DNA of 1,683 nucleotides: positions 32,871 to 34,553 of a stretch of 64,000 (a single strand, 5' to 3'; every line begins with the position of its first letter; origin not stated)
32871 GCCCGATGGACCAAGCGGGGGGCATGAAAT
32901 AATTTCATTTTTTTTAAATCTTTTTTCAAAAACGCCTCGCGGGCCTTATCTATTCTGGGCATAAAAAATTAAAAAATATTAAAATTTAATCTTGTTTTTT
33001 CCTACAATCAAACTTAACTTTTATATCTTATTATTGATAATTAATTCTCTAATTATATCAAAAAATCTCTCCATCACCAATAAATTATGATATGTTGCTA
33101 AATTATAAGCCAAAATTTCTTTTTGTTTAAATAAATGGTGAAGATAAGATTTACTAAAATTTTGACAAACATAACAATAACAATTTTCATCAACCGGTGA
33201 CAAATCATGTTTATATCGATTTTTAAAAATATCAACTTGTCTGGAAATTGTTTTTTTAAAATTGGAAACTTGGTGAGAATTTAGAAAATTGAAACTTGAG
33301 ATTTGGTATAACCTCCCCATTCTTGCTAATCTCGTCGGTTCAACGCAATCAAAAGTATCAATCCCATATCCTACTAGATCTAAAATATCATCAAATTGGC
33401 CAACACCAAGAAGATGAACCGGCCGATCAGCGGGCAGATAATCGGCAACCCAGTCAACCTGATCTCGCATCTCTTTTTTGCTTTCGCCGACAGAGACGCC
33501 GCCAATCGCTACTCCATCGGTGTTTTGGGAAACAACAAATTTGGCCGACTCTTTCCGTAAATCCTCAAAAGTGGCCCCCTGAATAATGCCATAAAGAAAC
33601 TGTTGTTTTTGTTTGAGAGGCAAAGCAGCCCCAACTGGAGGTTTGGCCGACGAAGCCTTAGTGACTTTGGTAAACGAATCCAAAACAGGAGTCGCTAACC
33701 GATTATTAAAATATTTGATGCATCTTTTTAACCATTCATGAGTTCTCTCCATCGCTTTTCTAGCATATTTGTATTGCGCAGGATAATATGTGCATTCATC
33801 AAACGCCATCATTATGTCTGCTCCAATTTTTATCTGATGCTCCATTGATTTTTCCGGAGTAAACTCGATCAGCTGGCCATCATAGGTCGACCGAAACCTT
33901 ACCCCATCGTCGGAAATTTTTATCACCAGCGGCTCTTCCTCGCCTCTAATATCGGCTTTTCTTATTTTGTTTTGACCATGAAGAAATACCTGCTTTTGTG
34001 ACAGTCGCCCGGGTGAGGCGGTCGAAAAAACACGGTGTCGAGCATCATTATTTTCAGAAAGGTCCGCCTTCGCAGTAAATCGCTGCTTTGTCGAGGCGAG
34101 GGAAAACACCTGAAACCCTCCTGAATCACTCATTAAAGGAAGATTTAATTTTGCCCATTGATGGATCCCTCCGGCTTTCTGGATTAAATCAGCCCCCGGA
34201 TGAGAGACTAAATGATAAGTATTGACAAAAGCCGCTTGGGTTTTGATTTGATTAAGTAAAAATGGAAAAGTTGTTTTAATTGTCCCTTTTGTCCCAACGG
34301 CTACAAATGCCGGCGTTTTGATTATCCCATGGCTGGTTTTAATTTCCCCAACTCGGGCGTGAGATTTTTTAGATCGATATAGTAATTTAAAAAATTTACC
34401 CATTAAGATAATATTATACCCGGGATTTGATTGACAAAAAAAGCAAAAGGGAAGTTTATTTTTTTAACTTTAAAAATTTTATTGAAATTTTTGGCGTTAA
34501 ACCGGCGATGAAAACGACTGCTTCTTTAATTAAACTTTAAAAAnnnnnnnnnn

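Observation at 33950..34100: GC-rich sequence shared in-frame between two unrelated housekeeping genes (tgt 34000-34043 and tatD 52335-52402)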

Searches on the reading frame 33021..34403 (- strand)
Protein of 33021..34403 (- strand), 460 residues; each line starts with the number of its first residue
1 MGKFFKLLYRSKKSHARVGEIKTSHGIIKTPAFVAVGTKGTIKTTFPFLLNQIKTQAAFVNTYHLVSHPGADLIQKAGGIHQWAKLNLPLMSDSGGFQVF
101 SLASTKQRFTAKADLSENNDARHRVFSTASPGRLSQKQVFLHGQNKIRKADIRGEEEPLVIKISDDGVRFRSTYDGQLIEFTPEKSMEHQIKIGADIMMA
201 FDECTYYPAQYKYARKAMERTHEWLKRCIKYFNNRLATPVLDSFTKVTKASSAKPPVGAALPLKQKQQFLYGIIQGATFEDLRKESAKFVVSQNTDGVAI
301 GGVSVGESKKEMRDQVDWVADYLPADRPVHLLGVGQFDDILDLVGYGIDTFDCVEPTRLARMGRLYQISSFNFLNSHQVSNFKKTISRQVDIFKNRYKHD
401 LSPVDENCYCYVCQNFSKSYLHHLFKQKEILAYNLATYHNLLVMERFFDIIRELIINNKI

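Call 10: search_solved_structures(query=window:33021-34403:-, show_alignments=2)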
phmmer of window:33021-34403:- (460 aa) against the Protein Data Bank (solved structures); distinct sequences matched with E-value up to 0.001: 55.
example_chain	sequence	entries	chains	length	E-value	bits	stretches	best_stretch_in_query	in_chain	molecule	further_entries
10fb_A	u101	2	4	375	1.5e-72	247.9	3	268-458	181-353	Queuine tRNA-ribosyltransferase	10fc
10fa_A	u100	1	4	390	1.9e-72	247.6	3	268-458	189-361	Queuine tRNA-ribosyltransferase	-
6ygl_A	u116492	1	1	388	2e-72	247.5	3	268-456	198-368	Queuine tRNA-ribosyltransferase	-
1ozm_A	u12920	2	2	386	2.2e-72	247.4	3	268-456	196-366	Queuine tRNA-ribosyltransferase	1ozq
6ygm_A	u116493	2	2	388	3.3e-72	246.8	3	268-456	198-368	Queuine tRNA-ribosyltransferase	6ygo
5n6f_A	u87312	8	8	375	4.2e-72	246.5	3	268-456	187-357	Queuine tRNA-ribosyltransferase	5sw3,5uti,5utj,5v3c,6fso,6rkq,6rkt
1y5v_A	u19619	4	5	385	4.9e-72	246.2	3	268-456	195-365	Queuine tRNA-ribosyltransferase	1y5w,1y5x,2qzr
5i00_A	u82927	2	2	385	4.9e-72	246.2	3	268-456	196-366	Queuine tRNA-ribosyltransferase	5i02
1enu_A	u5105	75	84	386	5e-72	246.2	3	268-456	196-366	TRNA-GUANINE TRANSGLYCOSYLASE | QUEUINE TRNA-RIBOSYLTRANSFERASE | TRNA-GUANINE-TRANSGLYCOSYLASE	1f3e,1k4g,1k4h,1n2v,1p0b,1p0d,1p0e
4kwo_A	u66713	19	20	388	5.2e-72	246.2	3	268-456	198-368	Queuine tRNA-ribosyltransferase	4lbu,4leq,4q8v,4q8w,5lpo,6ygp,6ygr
2oko_A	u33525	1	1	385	1.3e-71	244.9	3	268-456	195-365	Queuine tRNA-ribosyltransferase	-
1efz_A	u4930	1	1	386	1.3e-71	244.9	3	268-456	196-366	TRNA-GUANINE TRANSGLYCOSYLASE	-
2pot_A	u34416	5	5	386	1.3e-71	244.8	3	268-456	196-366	Queuine tRNA-ribosyltransferase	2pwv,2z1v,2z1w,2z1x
3unt_A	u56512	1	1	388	1.3e-71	244.8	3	268-456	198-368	Queuine tRNA-ribosyltransferase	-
1pxg_A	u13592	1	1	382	1.4e-71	244.7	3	268-456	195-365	Queuine tRNA-ribosyltransferase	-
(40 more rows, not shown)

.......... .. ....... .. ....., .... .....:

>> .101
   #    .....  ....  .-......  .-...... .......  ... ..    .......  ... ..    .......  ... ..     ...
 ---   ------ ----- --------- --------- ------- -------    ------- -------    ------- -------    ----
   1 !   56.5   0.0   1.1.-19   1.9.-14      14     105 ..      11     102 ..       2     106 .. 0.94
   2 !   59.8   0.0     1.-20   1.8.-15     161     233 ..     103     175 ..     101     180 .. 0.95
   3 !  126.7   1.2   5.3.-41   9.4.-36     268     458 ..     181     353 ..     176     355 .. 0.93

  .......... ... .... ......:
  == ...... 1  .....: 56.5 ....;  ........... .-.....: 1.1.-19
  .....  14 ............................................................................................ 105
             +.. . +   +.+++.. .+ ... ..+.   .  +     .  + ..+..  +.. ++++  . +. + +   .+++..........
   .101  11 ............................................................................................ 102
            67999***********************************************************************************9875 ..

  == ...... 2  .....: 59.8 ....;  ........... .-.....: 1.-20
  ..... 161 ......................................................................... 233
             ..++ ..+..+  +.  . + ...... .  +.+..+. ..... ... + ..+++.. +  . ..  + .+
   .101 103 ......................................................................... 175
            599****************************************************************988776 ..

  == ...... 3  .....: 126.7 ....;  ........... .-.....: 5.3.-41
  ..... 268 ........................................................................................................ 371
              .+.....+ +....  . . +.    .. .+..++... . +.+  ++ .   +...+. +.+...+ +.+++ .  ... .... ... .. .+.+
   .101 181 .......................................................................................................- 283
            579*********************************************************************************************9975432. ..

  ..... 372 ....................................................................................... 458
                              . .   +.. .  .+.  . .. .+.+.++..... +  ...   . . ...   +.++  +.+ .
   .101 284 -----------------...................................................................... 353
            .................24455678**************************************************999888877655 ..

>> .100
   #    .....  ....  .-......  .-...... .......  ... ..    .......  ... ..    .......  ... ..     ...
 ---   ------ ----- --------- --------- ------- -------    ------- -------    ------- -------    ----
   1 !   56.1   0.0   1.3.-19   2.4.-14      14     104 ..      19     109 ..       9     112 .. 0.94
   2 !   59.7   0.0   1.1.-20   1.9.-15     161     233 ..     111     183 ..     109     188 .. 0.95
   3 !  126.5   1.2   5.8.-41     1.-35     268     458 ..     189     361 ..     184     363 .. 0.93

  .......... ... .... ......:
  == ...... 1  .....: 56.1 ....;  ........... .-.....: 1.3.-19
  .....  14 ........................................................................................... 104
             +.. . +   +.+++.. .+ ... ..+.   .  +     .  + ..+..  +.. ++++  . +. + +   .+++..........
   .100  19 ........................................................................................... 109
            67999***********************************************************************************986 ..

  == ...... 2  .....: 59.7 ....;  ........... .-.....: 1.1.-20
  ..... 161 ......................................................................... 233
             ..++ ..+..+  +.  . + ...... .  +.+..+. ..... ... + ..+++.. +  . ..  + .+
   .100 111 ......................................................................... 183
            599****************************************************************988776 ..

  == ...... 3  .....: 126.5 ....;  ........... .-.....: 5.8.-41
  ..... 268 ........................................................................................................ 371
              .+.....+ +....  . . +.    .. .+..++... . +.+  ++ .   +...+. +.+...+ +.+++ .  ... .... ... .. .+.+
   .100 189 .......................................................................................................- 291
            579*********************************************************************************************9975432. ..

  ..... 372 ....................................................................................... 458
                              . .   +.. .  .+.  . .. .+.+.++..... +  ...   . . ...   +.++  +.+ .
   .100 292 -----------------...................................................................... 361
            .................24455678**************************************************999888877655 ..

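Call 67: find_homologous_proteins(query=window:33021-34403:-, max_evalue=1e-30)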
Query window:33021-34403:- (460 aa): 8000 proteins with E <= 1e-30 among 8000 candidates; the best 120 are listed.
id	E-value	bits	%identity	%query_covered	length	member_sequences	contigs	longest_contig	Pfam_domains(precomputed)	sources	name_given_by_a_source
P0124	0.0e+0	1054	100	100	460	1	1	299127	PF01702.26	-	-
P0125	1.7e-182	625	64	100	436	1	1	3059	PF01702.26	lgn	-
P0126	3.9e-182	624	62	100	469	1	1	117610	PF01702.26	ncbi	-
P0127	9.2e-182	623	62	100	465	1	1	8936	PF01702.26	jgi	-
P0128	1.2e-180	619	62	100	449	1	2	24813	PF01702.26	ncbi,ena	-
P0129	1.3e-179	616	62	100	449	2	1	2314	PF01702.26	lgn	-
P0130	2.0e-179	615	63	99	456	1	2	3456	PF01702.26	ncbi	-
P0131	4.2e-179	614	63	100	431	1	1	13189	PF01702.26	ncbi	-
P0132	4.3e-179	614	62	99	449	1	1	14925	PF01702.26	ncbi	-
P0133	1.5e-178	612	61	100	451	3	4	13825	PF01702.26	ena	-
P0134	2.2e-177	608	62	100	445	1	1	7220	PF01702.26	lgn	-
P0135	1.4e-176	606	62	100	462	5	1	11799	PF01702.26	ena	-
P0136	1.6e-176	606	62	99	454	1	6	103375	PF01702.26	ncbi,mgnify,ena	ncbi:MAG: tRNA guanosine(34) transglycosylase Tgt [Patescibacteria group bacterium]|mgnify:CR=1 FL=1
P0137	5.7e-176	604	61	99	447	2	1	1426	PF01702.26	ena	-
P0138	2.5e-175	602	60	100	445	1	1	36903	PF01702.26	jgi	-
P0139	3.2e-175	601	61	100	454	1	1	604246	PF01702.26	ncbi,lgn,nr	ncbi:queuine tRNA-ribosyltransferase family protein [Candidatus Roizmanbacteria bacterium]|nr:queuin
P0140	4.8e-175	601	62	99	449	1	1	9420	PF01702.26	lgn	-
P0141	1.2e-174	599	60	100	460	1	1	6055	PF01702.26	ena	-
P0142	1.5e-174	599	61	99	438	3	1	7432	PF01702.26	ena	-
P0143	2.1e-174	599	60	100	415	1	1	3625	PF01702.26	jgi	-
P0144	2.2e-174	598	61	100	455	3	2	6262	PF01702.26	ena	-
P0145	3.4e-174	598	60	100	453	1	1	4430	PF01702.26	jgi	-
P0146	4.1e-174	598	61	100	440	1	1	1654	PF01702.26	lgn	-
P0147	4.6e-174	597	60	100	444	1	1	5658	PF01702.26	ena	-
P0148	3.0e-173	595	59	100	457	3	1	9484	PF01702.26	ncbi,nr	ncbi:hypothetical protein B6D29_02880 [Microgenomates bacterium UTCPR1]|nr:MAG: hypothetical protein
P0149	4.3e-173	594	58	100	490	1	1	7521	PF01702.26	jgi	jgi:queuine tRNA-ribosyltransferase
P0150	1.4e-172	593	60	99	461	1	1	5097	PF01702.26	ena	-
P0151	2.1e-172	592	61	99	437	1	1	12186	PF01702.26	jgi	jgi:tRNA-guanine transglycosylase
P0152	2.7e-172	592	59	100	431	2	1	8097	PF01702.26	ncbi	-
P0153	3.9e-172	591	61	100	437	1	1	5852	PF01702.26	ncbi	ncbi:MAG: tRNA guanosine(34) transglycosylase Tgt [Candidatus Roizmanbacteria bacterium]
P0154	7.4e-172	590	59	100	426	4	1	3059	PF01702.26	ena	-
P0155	8.5e-172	590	61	100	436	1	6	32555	PF01702.26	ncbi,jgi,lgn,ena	-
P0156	9.4e-172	590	61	100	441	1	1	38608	PF01702.26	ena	-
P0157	1.4e-171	589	59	100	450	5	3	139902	PF01702.26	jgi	jgi:queuine/archaeosine tRNA-ribosyltransferase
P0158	2.1e-171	589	60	100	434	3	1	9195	PF01702.26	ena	-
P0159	6.4e-171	587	62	100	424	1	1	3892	PF01702.26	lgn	-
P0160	6.6e-171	587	59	100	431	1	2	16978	PF01702.26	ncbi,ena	-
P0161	1.1e-170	586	60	100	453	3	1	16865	PF01702.26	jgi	-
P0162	2.4e-170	585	60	100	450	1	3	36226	PF01702.26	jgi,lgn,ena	-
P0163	5.6e-170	584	61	99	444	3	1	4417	PF01702.26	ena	-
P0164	8.2e-170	583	61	100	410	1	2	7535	PF01702.26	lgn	-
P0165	1.0e-169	583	59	100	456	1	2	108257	PF01702.26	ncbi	-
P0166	1.4e-169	583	58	100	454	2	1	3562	PF01702.26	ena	-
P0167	3.7e-169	581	59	100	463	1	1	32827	PF01702.26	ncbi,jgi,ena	ncbi:MAG: tRNA guanosine(34) transglycosylase Tgt [Patescibacteria group bacterium]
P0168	5.6e-169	581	59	100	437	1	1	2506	PF01702.26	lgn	-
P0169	5.7e-169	581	59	100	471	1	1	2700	PF01702.26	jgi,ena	-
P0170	7.1e-169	580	59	100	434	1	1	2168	PF01702.26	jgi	-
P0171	9.3e-169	580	60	100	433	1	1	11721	PF01702.26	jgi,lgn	jgi:tRNA-guanine transglycosylase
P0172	3.0e-168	578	59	100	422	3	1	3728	PF01702.26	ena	-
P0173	4.3e-168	578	60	100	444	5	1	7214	PF01702.26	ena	-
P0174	4.5e-168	578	58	100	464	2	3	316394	PF01702.26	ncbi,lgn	-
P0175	6.9e-168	577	59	100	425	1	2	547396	PF01702.26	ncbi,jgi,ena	ncbi:MAG: tRNA guanosine(34) transglycosylase Tgt [Patescibacteria group bacterium]|jgi:queuine tRNA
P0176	7.7e-168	577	58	100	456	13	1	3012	PF01702.26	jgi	-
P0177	8.7e-168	577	60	100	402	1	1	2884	PF01702.26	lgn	-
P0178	9.5e-168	577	60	99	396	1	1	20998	PF01702.26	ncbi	-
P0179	1.1e-167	576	59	100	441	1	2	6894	PF01702.26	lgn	-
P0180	1.1e-167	576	57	100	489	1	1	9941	PF01702.26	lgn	-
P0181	1.1e-167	576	59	99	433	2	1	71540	PF01702.26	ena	-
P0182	1.3e-167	576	59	100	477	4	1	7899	PF01702.26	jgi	-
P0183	1.4e-167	576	59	100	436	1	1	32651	PF01702.26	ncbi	-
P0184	1.6e-167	576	58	99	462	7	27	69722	PF01702.26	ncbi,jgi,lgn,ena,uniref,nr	ncbi:hypothetical protein COS51_00725 [Candidatus Roizmanbacteria bacterium CG03_land_8_20_14_0_80_3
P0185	2.2e-167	575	59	100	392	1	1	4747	PF01702.26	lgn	-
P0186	2.4e-167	575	58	100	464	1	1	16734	PF01702.26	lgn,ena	-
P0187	2.6e-167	575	58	100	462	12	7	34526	PF01702.26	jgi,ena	-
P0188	2.7e-167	575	60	100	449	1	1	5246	PF01702.26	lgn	-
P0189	3.8e-167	575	59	99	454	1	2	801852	PF01702.26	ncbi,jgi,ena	ncbi:MAG: tRNA guanosine(34) transglycosylase Tgt [Patescibacteria group bacterium]|jgi:queuine tRNA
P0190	3.9e-167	575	60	99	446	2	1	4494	PF01702.26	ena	-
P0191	5.9e-167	574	61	99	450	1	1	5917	PF01702.26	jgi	-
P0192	6.6e-167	574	60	100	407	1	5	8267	PF01702.26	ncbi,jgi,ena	-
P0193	8.6e-167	573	59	99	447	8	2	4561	PF01702.26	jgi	-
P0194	1.2e-166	573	59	100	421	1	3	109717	PF01702.26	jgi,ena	-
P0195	1.3e-166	573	59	100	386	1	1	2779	PF01702.26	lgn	-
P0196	1.8e-166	572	59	100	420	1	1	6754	PF01702.26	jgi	-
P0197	3.4e-166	571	57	100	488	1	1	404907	PF01702.26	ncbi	-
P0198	5.1e-166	571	58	99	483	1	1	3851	PF01702.26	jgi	-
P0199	5.4e-166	571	60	100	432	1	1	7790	PF01702.26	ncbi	-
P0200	6.3e-166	571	58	100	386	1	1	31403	PF01702.26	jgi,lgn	jgi:queuine tRNA-ribosyltransferase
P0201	6.9e-166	570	59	100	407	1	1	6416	PF01702.26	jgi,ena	-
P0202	6.9e-166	570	58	99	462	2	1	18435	PF01702.26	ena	-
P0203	7.1e-166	570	59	99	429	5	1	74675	PF01702.26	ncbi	-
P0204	1.0e-165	570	60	100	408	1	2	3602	PF01702.26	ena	-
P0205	1.1e-165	570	58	100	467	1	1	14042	PF01702.26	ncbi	-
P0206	1.3e-165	570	59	100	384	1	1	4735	PF01702.26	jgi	jgi:queuine tRNA-ribosyltransferase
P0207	2.3e-165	569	59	99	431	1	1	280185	PF01702.26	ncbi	-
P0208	3.1e-165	568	55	98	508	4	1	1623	PF01702.26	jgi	-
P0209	3.5e-165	568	61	100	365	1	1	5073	PF01702.26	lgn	-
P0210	3.8e-165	568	58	100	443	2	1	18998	PF01702.26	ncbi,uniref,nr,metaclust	ncbi:MAG: Queuine tRNA-ribosyltransferase [Candidatus Roizmanbacteria bacterium GW2011_GWA2_35_8]|un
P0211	4.8e-165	568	59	99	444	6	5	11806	PF01702.26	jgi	-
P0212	9.1e-165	567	57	100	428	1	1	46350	PF01702.26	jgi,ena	-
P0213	1.6e-164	566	59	99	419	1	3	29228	PF01702.26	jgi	jgi:tRNA-guanine transglycosylase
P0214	1.9e-164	566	60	98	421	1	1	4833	PF01702.26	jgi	jgi:queuine/archaeosine tRNA-ribosyltransferase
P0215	2.7e-164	565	58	100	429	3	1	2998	PF01702.26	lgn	-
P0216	2.8e-164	565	59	99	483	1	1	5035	PF01702.26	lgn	-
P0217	2.9e-164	565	61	99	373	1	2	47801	PF01702.26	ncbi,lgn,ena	-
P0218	3.2e-164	565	56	100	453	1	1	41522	PF01702.26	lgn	-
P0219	3.7e-164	565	57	100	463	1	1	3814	PF01702.26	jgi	-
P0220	7.2e-164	564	58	100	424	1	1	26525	PF01702.26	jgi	-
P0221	7.4e-164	564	61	100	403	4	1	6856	PF01702.26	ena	-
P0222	8.6e-164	564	59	99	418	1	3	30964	PF01702.26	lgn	-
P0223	1.2e-163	563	60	100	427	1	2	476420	PF01702.26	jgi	jgi:tRNA-guanine transglycosylase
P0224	1.4e-163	563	58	100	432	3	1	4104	PF01702.26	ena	-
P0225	1.7e-163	563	58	98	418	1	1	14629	PF01702.26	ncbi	-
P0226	1.9e-163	562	59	100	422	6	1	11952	PF01702.26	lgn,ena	-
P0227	2.0e-163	562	58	100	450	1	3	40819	PF01702.26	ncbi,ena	-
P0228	2.7e-163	562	57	100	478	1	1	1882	PF01702.26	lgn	-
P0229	3.9e-163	561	59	100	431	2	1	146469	PF01702.26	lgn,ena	-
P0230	9.8e-163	560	57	100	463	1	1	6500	PF01702.26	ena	-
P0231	1.2e-162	560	56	99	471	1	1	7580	PF01702.26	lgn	-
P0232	1.3e-162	560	59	100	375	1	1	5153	PF01702.26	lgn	-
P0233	1.3e-162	560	56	100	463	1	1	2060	PF01702.26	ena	-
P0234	1.5e-162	559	59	99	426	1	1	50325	PF01702.26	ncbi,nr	ncbi:MAG: tRNA-guanine transglycosylase [Patescibacteria group bacterium]|nr:tRNA-guanine transglyco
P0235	1.7e-162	559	60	100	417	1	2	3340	PF01702.26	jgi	jgi:tRNA-guanine transglycosylase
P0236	1.9e-162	559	59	100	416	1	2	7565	PF01702.26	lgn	-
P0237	2.2e-162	559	61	98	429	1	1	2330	PF01702.26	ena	-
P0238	2.3e-162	559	57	100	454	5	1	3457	PF01702.26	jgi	-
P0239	2.4e-162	559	58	98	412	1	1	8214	PF01702.26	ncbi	-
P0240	3.0e-162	558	55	100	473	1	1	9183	PF01702.26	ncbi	-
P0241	3.4e-162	558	57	99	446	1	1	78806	PF01702.26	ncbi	-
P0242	3.7e-162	558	58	99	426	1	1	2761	PF01702.26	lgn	-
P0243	3.9e-162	558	56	100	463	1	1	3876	PF01702.26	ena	-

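Call 75: predict_structure(alignment_id=A5)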
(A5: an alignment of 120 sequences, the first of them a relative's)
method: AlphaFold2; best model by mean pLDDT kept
length: 460 residues; sequences in the alignment: 120
mean_pLDDT: 79.8   pTM: 0.82
mean pLDDT of the five models: 79.8, 77.5, 75.8, 74.3, 73.5
residues with pLDDT >= 90: 236; 70-90: 95; 50-70: 72; < 50: 57
segments of 3 or more residues with pLDDT < 50: 106-156, 241-243
pLDDT, mean of each block of 10 residues (from residue 1): 87 97 96 76 74 91 89 92 91 74 50 39 40 31 32 45 79 84 95 95 84 93 97 81 51 54 70 94 98 97 78 94 98 81 95 84 81 57 69 97 92 97 96 93 92 94
secondary structure, 60 per line:
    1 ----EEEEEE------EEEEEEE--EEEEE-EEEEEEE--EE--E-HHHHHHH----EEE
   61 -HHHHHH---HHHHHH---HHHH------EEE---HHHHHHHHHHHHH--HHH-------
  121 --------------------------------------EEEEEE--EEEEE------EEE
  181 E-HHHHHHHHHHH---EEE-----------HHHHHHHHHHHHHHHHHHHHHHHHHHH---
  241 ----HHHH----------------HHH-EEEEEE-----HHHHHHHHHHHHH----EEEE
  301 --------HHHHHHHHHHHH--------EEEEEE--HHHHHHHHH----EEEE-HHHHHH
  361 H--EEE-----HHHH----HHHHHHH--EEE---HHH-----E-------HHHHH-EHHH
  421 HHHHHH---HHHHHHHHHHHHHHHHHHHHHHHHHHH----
elements in order: E5-10 E17-23 E26-30 E32-38 H47-53 E58-60 H62-67 H71-76 H80-83 E90-92 H96-108 E159-164 E167-171 E178-181 H183-193 E197-199 H211-237 H245-248 E269-274 H280-292 E297-300 H309-320 E329-334 H337-345 E350-353 H355-361 E364-366 H372-375 H380-386 E389-391 H411-415 H418-426 H430-456

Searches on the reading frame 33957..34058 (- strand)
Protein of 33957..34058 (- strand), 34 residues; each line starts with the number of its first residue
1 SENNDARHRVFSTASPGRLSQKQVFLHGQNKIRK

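Call 65: search_protein_representatives(alignment_id=A4)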
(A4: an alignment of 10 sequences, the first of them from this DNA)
Query: 10 sequences, 34 profile positions. Proteins with E-value up to 0.001 (for the whole library): 3; up to 1e-10: 1; up to 1e-30: 0. The best 3 are listed.
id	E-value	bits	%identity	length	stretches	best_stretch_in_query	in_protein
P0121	4.0e-12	61.7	-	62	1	3-33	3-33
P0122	4.2e-08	48.8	-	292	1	1-30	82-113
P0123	1.0e-04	38.0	-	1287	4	3-14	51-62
